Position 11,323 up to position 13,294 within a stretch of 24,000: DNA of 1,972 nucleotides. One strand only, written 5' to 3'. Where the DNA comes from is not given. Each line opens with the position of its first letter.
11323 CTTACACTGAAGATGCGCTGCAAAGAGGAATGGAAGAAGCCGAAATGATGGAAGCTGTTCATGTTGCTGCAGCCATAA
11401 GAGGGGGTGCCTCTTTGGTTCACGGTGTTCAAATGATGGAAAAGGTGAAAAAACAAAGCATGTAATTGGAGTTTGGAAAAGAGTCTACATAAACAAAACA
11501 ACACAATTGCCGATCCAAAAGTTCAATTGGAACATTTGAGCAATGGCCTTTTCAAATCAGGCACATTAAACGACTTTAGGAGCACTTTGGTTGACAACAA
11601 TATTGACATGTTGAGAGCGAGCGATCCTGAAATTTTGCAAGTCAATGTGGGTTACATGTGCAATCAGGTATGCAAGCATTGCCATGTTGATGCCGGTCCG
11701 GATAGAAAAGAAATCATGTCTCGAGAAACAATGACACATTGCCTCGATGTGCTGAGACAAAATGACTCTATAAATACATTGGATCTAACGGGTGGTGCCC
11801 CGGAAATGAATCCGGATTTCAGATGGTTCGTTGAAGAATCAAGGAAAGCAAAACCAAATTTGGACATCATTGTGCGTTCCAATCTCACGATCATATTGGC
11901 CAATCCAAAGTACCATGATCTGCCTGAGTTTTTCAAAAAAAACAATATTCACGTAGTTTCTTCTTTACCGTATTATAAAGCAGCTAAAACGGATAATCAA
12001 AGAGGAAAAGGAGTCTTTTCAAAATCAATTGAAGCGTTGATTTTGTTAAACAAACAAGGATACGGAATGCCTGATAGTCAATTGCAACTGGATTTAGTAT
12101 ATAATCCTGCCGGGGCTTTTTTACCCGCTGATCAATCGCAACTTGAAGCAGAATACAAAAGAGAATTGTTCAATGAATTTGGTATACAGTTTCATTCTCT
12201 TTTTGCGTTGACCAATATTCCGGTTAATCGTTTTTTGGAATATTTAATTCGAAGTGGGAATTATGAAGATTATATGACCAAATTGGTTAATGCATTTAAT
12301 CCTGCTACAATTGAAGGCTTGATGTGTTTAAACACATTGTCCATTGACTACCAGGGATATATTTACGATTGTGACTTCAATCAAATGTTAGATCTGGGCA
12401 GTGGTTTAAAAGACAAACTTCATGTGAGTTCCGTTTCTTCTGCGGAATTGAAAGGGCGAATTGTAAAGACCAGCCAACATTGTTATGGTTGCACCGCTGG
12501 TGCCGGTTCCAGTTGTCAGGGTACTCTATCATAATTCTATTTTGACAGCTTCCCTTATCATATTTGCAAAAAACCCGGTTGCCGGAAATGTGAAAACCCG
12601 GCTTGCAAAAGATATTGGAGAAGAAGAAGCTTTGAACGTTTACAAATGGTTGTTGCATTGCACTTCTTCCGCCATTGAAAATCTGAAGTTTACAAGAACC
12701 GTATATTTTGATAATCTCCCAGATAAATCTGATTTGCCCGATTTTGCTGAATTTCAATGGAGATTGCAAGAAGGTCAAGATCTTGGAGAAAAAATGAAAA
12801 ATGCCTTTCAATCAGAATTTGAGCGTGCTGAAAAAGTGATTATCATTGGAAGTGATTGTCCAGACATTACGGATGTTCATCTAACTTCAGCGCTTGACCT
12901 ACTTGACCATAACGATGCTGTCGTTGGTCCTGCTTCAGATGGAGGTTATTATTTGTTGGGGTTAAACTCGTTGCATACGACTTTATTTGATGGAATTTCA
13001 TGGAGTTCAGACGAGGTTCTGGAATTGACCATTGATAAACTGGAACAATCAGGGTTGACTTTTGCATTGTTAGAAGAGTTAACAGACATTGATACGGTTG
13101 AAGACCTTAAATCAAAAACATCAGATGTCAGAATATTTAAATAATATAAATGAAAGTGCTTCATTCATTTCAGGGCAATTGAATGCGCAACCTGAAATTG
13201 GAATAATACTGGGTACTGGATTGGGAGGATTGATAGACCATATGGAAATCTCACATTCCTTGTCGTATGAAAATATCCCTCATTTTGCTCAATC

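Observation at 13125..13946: Operon-embedded PNP homologue carries Asp at the human-PNP Asn243 position (LTDDCD, MTAP-like), making it a candidate for the missing adenine-removal step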

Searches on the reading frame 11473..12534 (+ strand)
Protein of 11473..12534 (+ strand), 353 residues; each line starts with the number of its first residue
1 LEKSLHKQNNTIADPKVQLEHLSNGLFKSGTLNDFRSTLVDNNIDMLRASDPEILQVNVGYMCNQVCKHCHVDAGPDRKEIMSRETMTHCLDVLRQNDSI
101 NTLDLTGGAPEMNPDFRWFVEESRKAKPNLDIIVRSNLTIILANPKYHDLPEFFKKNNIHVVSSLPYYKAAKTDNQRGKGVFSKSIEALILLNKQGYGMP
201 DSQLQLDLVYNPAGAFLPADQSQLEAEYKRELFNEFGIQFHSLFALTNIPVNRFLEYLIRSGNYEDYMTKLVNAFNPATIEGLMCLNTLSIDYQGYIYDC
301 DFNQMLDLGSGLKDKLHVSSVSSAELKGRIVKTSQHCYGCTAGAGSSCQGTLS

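Call 4: search_protein_families(library=ncbifam, proteins=[window:11473-12534:+], max_evalue=0.00001)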
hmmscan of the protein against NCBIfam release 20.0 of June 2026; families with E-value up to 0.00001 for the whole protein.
window:11473-12534:+ (353 aa): 11 families
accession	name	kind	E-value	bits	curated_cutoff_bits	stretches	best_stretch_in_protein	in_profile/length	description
TIGR04167.1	rSAM_SeCys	equivalog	2.8e-130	434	300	1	48-352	3-303/303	arsenosugar biosynthesis radical SAM (seleno)protein ArsS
NF050035.1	rSAM_WgK_link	exception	3.5e-10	39.4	650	1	50-204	6-153/367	radical SAM/SPASM peptide maturase WgkB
TIGR03978.1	rSAM_paired_1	equivalog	2.1e-08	33.4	370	1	60-169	90-202/466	His-Xaa-Ser system radical SAM maturase HxsB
NF047865.1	rSAM_PapB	equivalog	1.2e-06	28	340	0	58-187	8-144/330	PapB family radical SAM/SPASM ranthipeptide maturase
NF045574.1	sacti_mat_StsB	exception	2.3e-06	26.7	625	1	59-196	102-232/466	StsB family radical SAM/SPASM domain sactipeptide maturase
TIGR04078.1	rSAM_yydG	equivalog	2.5e-06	27.2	300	1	55-109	3-57/309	YydG family radical SAM peptide epimerase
TIGR04053.2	TIGR04053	equivalog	2.9e-06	26.8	395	1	52-197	7-150/366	TIGR04053 family radical SAM/SPASM domain-containing protein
TIGR02666.1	moaA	equivalog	4.8e-06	25.8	284.05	1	55-137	12-99/336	GTP 3',8-cyclase MoaA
TIGR04317.1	W_rSAM_matur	equivalog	5.1e-06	25.8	380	1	51-193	2-137/349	tungsten cofactor oxidoreductase radical SAM maturase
TIGR04055.1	rSAM_NirJ2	equivalog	5.7e-06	26.1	500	0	56-195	3-136/326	putative heme d1 biosynthesis radical SAM protein NirJ2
TIGR03962.1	mycofact_rSAM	equivalog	7.7e-06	25.3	265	0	52-197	11-149/339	mycofactocin radical SAM maturase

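Call 5: search_protein_families(library=pfam, proteins=[window:11473-12534:+], max_evalue=0.00001)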
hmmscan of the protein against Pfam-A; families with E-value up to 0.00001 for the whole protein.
window:11473-12534:+ (353 aa): 2 families
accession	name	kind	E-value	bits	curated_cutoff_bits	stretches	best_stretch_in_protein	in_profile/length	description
PF12345.13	DUF3641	-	5.8e-54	182.2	24.9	1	217-351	1-134/134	Protein of unknown function (DUF3641)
PF04055.27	Radical_SAM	-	1.1e-06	29.4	29.5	1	57-196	1-140/166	Radical SAM superfamily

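Call 13: find_related_loci(query=window:11473-12534:+, collection=genome_contigs, flank=10000)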
Query window:11473-12534:+ (353 aa) in genome_contigs; peptide patterns used: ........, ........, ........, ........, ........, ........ (x = any residue, [..] = any of these).
600 stretches matched a pattern (row limit reached: there are more); 585 encode a relative of the query (tblastn E <= 1e-3); the best 80 are kept; 80 distinct loci.
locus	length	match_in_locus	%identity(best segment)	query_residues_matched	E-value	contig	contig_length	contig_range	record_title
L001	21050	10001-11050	63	1-353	3e-151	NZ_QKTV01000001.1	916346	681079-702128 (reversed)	Winogradskyella aurantiaca strain IMCC20180 IMCC20180_1_length_916346_cov_145.056638, whole genome shotgun sequence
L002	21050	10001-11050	63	1-353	6e-151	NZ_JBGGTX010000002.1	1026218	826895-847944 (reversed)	Tamlana flava strain MA10 NODE_2_length_1026218_cov_48.391241, whole genome shotgun sequence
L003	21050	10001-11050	62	1-353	5e-151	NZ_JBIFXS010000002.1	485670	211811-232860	Mariniflexile sp. HNIBRBA6329 NODE_2_length_485670_cov_418.748067, whole genome shotgun sequence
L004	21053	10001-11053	63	1-353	5e-151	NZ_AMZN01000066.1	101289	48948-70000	Fulvivirga imtechensis AK7 contig66, whole genome shotgun sequence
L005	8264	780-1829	63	1-353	2e-150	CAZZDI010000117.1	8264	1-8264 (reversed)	MAG TPA_asm: uncultured Flavobacteriaceae bacterium isolate SRP274231_co1_206 genome assembly, contig: NODE_9389_length_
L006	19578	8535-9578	63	3-353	1e-149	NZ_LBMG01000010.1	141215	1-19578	Kordia jejudonensis strain SSK3-3 contig10, whole genome shotgun sequence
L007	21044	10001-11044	62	3-353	7e-149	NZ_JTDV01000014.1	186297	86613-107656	Neotamlana nanhaiensis strain FHC16 contig15, whole genome shotgun sequence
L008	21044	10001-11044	61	3-353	3e-148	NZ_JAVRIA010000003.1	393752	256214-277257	Microcosmobacter mediterraneus strain W332 3, whole genome shotgun sequence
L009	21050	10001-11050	62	1-353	3e-148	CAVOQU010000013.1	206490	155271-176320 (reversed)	MAG: uncultured Flavobacteriaceae bacterium isolate MFD09964.bin.1.347 genome assembly, contig: contig_7749, whole genom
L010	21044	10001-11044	61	3-353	4e-147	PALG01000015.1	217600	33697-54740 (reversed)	MAG: Flavobacteriaceae bacterium isolate SAT49 MHASMcontig_1545170, whole genome shotgun sequence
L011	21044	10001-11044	63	3-353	4e-147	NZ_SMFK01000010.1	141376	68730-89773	Flavobacterium cellulosilyticum strain AR-3-4 contig10, whole genome shotgun sequence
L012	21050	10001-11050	61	1-353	8e-147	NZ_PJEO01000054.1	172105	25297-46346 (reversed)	Confluentibacter flavum strain 3B 486, whole genome shotgun sequence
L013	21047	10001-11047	61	2-353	2e-146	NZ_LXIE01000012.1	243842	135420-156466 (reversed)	Aequorivita soesokkakensis strain RSSK-12 contig_2, whole genome shotgun sequence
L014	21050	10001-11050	61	1-353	6e-146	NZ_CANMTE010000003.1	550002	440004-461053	Uncultured Gelidibacter sp. isolate 2B1513.fasta NODE_3, whole genome shotgun sequence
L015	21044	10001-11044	61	3-353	3e-146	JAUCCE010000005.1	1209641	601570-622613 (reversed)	MAG: Aequorivita sp. isolate R4x_68d_np_Bin1.14 contig_190, whole genome shotgun sequence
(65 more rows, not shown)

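Call 72: search_protein_representatives(protein=window:11473-12534:+)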
Query: 353 residues. Proteins with E-value up to 0.001 (for the whole library): 4045; up to 1e-10: 2237; up to 1e-30: 521. The best 150 are listed.
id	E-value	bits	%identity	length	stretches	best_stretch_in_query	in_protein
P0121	1.1e-116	406.2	54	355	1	3-352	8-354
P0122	5.1e-98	344.8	51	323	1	30-351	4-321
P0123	3.1e-97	342.2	50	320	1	35-352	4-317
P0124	5.1e-96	338.2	49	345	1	4-353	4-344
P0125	3.0e-94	332.4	49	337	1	22-351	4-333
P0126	1.5e-93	330.1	52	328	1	47-351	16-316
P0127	2.5e-93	329.4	49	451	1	33-351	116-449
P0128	9.0e-93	327.6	50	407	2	35-308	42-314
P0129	1.5e-92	326.8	53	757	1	46-352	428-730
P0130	8.3e-92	324.4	51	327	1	33-352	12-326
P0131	7.4e-91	321.3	49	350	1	35-352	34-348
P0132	4.6e-88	312.1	54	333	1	53-351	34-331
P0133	1.0e-87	311.0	63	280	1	3-230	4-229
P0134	2.8e-87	309.5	47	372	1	25-351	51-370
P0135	7.9e-87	308.0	49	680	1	53-352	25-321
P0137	1.3e-85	304.0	50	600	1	42-352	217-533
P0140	1.7e-84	300.3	43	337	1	42-352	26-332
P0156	1.3e-78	281.0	44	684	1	33-352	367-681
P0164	1.4e-75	271.0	44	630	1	34-352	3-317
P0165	1.8e-75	270.7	47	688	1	50-352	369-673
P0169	3.5e-74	266.4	45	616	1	49-351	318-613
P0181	1.7e-71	257.6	45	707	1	47-352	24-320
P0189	2.7e-69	250.4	43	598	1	44-349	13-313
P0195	2.1e-68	247.4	43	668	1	39-352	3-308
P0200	8.2e-68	245.5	40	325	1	33-352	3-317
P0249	5.5e-56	206.6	36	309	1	34-345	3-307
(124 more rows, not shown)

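Call 73: search_protein_families(library=pfam, proteins=[P0129, P0135, P0137, P0156, P0164, P0165, P0169, P0181, P0189, P0195], max_evalue=0.00001)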
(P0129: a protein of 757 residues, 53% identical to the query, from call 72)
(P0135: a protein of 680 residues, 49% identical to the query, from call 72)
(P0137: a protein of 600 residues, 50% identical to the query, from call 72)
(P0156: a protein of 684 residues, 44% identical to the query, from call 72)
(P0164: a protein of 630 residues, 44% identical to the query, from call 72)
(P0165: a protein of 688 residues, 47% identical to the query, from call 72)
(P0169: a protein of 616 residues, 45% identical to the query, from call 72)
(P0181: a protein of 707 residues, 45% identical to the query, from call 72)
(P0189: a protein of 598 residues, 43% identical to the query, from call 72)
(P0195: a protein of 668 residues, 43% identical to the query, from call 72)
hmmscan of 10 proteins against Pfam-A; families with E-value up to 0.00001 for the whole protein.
P0129 (757 aa): 2 families
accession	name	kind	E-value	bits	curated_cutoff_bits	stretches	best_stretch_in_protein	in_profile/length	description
PF12345.13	DUF3641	-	2e-51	174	24.9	1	596-729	2-134/134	Protein of unknown function (DUF3641)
PF04055.27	Radical_SAM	-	1.8e-12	48.2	29.5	1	444-576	6-142/166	Radical SAM superfamily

P0135 (680 aa): 8 families
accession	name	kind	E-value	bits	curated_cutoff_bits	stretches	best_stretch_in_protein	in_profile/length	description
PF12345.13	DUF3641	-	5.9e-52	175.7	24.9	1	184-320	1-134/134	Protein of unknown function (DUF3641)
PF13847.12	Methyltransf_31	-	1.8e-33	115.7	27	1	398-541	3-134/145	Methyltransferase domain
PF08241.18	Methyltransf_11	-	4.5e-17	62.9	21.2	1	403-511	1-95/95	Methyltransferase domain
PF13649.12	Methyltransf_25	-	2e-16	60.9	27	1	402-507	1-97/97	Methyltransferase domain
PF01209.24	Ubie_methyltran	-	1.6e-12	47.7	20.1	1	397-513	46-153/233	ubiE/COQ5 methyltransferase family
PF13489.12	Methyltransf_23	-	3e-12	47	27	1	396-552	20-158/164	Methyltransferase domain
PF08242.18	Methyltransf_12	-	9.1e-11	42.8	30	1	403-509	1-98/98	Methyltransferase domain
PF04055.27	Radical_SAM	-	4.1e-10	40.5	29.5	1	29-165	1-141/166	Radical SAM superfamily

P0137 (600 aa): 2 families
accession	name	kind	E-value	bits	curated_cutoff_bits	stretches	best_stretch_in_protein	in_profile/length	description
PF12345.13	DUF3641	-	3.6e-53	179.6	24.9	1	398-532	1-134/134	Protein of unknown function (DUF3641)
PF04055.27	Radical_SAM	-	4.8e-15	56.6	29.5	1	232-368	1-141/166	Radical SAM superfamily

P0156 (684 aa): 8 families
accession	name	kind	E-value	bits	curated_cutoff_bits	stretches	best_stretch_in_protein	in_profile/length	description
PF12345.13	DUF3641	-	3.4e-50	170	24.9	1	546-679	1-133/134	Protein of unknown function (DUF3641)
PF13847.12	Methyltransf_31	-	2.3e-33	115.4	27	1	67-204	3-132/145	Methyltransferase domain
PF08241.18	Methyltransf_11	-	1.1e-19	71.2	21.2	1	72-180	1-95/95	Methyltransferase domain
PF13649.12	Methyltransf_25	-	1.4e-18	67.8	27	1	71-176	1-97/97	Methyltransferase domain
PF08242.18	Methyltransf_12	-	2.7e-14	54.1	30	1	72-178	1-98/98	Methyltransferase domain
PF01209.24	Ubie_methyltran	-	1.5e-13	51.1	20.1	1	66-180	46-151/233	ubiE/COQ5 methyltransferase family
PF13489.12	Methyltransf_23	-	1.2e-10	41.8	27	1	67-195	22-131/164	Methyltransferase domain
PF04055.27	Radical_SAM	-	2e-08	35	29.5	1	391-473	1-90/166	Radical SAM superfamily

P0164 (630 aa): 9 families
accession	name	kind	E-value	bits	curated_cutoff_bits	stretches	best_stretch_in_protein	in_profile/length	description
PF12345.13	DUF3641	-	1.2e-45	155.3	24.9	1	182-315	3-133/134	Protein of unknown function (DUF3641)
PF13847.12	Methyltransf_31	-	1.7e-32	112.6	27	1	371-521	2-145/145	Methyltransferase domain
PF08241.18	Methyltransf_11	-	1.8e-19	70.6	21.2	1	377-480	1-95/95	Methyltransferase domain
PF13649.12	Methyltransf_25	-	1.6e-18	67.6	27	1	376-476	1-97/97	Methyltransferase domain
PF01209.24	Ubie_methyltran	-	9.4e-13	48.5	20.1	1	368-482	43-153/233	ubiE/COQ5 methyltransferase family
PF04055.27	Radical_SAM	-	6.9e-10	39.8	29.5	1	27-162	3-142/166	Radical SAM superfamily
PF08242.18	Methyltransf_12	-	1.6e-09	38.8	30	1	377-478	1-98/98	Methyltransferase domain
PF13489.12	Methyltransf_23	-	5.6e-09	36.4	27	1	370-524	20-161/164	Methyltransferase domain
PF01135.25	PCMT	-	2e-06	28.2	20.3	1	366-440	67-142/210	Protein-L-isoaspartate(D-aspartate) O-methyltransferase (PCMT)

P0165 (688 aa): 2 families
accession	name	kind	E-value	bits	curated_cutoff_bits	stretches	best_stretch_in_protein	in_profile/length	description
PF12345.13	DUF3641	-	2.6e-48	163.9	24.9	1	531-671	1-133/134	Protein of unknown function (DUF3641)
PF04055.27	Radical_SAM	-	2e-09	38.3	29.5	1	379-513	4-142/166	Radical SAM superfamily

P0169 (616 aa): 2 families
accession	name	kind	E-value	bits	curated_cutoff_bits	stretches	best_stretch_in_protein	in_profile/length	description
PF12345.13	DUF3641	-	9.2e-49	165.4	24.9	1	481-612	1-133/134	Protein of unknown function (DUF3641)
PF04055.27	Radical_SAM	-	1.2e-12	48.7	29.5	1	326-463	1-142/166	Radical SAM superfamily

P0181 (707 aa): 8 families
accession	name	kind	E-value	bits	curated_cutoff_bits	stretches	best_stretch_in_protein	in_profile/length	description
PF12345.13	DUF3641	-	4.3e-46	156.7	24.9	1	188-319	1-134/134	Protein of unknown function (DUF3641)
PF13847.12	Methyltransf_31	-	8.1e-32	110.3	27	1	419-553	4-132/145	Methyltransferase domain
PF08241.18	Methyltransf_11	-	7.9e-20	71.7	21.2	1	423-529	1-95/95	Methyltransferase domain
PF13649.12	Methyltransf_25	-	1.3e-18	67.9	27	1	422-525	1-97/97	Methyltransferase domain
PF08242.18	Methyltransf_12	-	2.3e-13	51.1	30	1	423-526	1-97/98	Methyltransferase domain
PF01209.24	Ubie_methyltran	-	6.9e-12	45.6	20.1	1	419-528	48-150/233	ubiE/COQ5 methyltransferase family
PF13489.12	Methyltransf_23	-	6.9e-11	42.6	27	1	416-547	20-132/164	Methyltransferase domain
PF04055.27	Radical_SAM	-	2.2e-06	28.4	29.5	1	34-133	1-102/166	Radical SAM superfamily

P0189 (598 aa): 3 families
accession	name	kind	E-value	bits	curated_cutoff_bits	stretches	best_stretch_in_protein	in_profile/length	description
PF12345.13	DUF3641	-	1.9e-39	135.2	24.9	1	183-313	1-132/134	Protein of unknown function (DUF3641)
PF02627.25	CMD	-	1.4e-15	57.5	23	1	523-590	16-79/84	Carboxymuconolactone decarboxylase family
PF04055.27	Radical_SAM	-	1.7e-14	54.7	29.5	1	27-164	2-142/166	Radical SAM superfamily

P0195 (668 aa): 8 families
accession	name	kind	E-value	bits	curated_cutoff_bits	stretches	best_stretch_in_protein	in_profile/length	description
PF12345.13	DUF3641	-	7.9e-47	159.1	24.9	1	174-306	1-133/134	Protein of unknown function (DUF3641)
PF13847.12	Methyltransf_31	-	2.2e-28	99.2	27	1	381-522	3-133/145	Methyltransferase domain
PF13649.12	Methyltransf_25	-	2.4e-15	57.4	27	1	385-489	1-97/97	Methyltransferase domain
PF04055.27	Radical_SAM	-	6.7e-15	56.1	29.5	1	20-157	1-142/166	Radical SAM superfamily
PF08241.18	Methyltransf_11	-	1.7e-13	51.4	21.2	1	386-493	1-95/95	Methyltransferase domain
PF01209.24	Ubie_methyltran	-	4.6e-12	46.2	20.1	1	381-492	47-150/233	ubiE/COQ5 methyltransferase family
PF08242.18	Methyltransf_12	-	8.4e-09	36.5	30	1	386-490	1-97/98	Methyltransferase domain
PF13489.12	Methyltransf_23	-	4e-07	30.4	27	1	381-505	22-128/164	Methyltransferase domain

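Call 74: find_encoding_contigs(protein=P0140, flank=8000, max_places=2)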
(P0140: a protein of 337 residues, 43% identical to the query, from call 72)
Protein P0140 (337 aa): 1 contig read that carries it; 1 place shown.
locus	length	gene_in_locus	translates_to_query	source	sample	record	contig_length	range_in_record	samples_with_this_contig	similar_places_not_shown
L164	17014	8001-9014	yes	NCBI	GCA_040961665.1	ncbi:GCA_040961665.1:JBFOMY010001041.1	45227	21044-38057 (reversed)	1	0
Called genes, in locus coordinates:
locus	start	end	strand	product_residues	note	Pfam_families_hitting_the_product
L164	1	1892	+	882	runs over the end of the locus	PF07581:Glug (faint)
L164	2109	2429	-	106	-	PF09851:SHOCT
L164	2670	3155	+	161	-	PF07813:LTXXQ (faint)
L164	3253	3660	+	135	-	PF07681:DoxX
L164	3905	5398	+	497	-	PF00089:Trypsin, PF13365:Trypsin_2, PF00595:PDZ (weak), PF13180:PDZ_2, PF17820:PDZ_6 (weak), PF13180:PDZ_2, PF17820:PDZ_6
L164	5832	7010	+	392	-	PF00149:Metallophos, PF12850:Metallophos_2 (weak), PF00116:COX2, PF13473:Cupredoxin_1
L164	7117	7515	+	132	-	PF00072:Response_reg (weak)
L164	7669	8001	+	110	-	PF02627:CMD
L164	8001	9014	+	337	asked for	PF04055:Radical_SAM, PF12345:DUF3641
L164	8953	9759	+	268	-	PF00535:Glycos_transf_2 (weak), PF10111:Glyco_tranf_2_2 (faint)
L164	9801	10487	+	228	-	PF01983:CofC, PF09837:DUF2064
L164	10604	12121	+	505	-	PF01266:DAO (faint), PF03486:HI0933_like (faint), PF07992:Pyr_redox_2, PF13738:Pyr_redox_3, PF00070:Pyr_redox, PF02852:Pyr_redox_dim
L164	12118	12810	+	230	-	PF09335:VTT_dom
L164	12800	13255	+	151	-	PF07386:DUF1499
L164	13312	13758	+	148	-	-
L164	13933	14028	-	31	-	-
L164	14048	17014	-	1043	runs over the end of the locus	PF00873:ACR_tran, PF03176:MMPL (faint)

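Call 75: find_encoding_contigs(protein=P0122, flank=8000, max_places=2)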
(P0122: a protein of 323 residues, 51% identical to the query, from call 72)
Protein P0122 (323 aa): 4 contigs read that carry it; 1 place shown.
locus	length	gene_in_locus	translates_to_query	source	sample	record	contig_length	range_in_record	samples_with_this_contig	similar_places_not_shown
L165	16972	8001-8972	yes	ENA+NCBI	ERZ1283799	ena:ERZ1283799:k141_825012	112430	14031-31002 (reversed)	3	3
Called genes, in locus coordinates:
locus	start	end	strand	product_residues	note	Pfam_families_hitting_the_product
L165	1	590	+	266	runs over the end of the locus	-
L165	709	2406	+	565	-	PF02321:OEP (weak)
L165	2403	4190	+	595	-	PF25917:BSH_RND (faint), PF25954:Beta-barrel_RND_2 (weak), PF25990:Beta-barrel_YknX, PF25967:RND-MFP_C (weak), PF25975:CzcB_C, PF25989:YknX_C (weak)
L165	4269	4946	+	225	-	PF00005:ABC_tran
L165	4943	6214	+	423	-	PF12704:MacB_PCD, PF02687:FtsX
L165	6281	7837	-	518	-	PF13541:ChlI, PF00158:Sigma54_activat (weak), PF00493:MCM (faint), PF01078:Mg_chelatase, PF07728:AAA_5, PF13335:Mg_chelatase_C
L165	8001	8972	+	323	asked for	PF04055:Radical_SAM (weak), PF12345:DUF3641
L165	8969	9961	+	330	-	PF01510:Amidase_2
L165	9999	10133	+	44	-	-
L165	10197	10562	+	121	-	-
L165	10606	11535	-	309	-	PF13580:SIS_2 (faint), PF22198:GKRP_SIS_2, PF22645:GKRP_SIS_N, PF01380:SIS (weak)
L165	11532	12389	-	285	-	PF00106:adh_short, PF08659:KR, PF13561:adh_short_C2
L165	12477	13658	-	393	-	PF00355:Rieske, PF00848:Ring_hydroxyl_A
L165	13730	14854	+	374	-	PF01625:PMSR, PF01641:SelR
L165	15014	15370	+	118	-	-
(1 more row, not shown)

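Call 76: find_encoding_contigs(protein=P0200, flank=8000, max_places=2)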
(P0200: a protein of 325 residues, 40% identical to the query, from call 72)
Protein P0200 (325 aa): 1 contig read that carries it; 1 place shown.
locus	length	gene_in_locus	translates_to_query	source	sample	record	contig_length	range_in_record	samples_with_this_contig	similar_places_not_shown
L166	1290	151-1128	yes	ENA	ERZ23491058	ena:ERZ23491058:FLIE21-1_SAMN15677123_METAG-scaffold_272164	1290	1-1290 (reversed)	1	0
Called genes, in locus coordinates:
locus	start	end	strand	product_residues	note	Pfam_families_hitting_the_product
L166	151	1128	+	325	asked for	PF04055:Radical_SAM, PF12345:DUF3641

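Call 77: find_encoding_contigs(protein=P0249, flank=8000, max_places=2)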
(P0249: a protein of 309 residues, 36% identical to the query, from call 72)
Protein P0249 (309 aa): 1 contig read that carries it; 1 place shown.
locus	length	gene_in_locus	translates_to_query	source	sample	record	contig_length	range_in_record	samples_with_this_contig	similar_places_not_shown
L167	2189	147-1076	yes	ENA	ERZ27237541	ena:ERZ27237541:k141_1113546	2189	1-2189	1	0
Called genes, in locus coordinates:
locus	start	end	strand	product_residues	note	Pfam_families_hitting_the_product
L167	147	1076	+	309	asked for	PF04055:Radical_SAM, PF12345:DUF3641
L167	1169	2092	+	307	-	PF00899:ThiF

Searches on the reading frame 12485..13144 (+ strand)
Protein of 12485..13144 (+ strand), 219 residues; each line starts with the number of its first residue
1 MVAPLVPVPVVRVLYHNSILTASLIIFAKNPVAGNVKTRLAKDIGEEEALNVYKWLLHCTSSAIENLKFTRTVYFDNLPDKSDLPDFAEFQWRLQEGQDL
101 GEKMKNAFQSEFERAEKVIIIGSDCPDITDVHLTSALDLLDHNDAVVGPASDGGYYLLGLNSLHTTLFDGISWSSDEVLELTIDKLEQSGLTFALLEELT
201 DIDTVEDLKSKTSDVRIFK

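Call 4: search_protein_families(library=ncbifam, proteins=[window:12485-13144:+], max_evalue=0.00001)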
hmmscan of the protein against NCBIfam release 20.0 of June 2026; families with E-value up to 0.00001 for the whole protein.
window:12485-13144:+ (219 aa): 2 families
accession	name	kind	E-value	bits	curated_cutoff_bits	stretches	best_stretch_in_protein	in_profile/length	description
TIGR04282.1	glyco_like_cofC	hypoth_equivalog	6.4e-61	205.4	134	1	24-208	1-189/189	TIGR04282 family arsenosugar biosynthesis glycosyltransferase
TIGR03552.1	F420_cofC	equivalog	2.7e-09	36.9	105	1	35-209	11-185/196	2-phospho-L-lactate guanylyltransferase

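Call 5: search_protein_families(library=pfam, proteins=[window:12485-13144:+], max_evalue=0.00001)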
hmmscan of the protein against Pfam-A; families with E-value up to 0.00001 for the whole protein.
window:12485-13144:+ (219 aa): 2 families
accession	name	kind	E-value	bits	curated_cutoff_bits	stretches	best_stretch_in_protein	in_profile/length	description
PF09837.15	DUF2064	-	3.9e-32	111.1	25.8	1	76-175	18-120/120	Uncharacterized protein conserved in bacteria (DUF2064)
PF01983.22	CofC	-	8.7e-09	35.3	22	1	35-161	12-134/217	Guanylyl transferase CofC like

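Call 51: search_solved_structures(query=window:12485-13144:+, max_evalue=0.01, show_alignments=0)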
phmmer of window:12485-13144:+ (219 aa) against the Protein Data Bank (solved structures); distinct sequences matched with E-value up to 0.01: 1.
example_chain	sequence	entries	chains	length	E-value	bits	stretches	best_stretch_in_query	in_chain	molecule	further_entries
3cgx_A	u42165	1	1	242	2.5e-30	108.9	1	23-209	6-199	Putative nucleotide-diphospho-sugar transferase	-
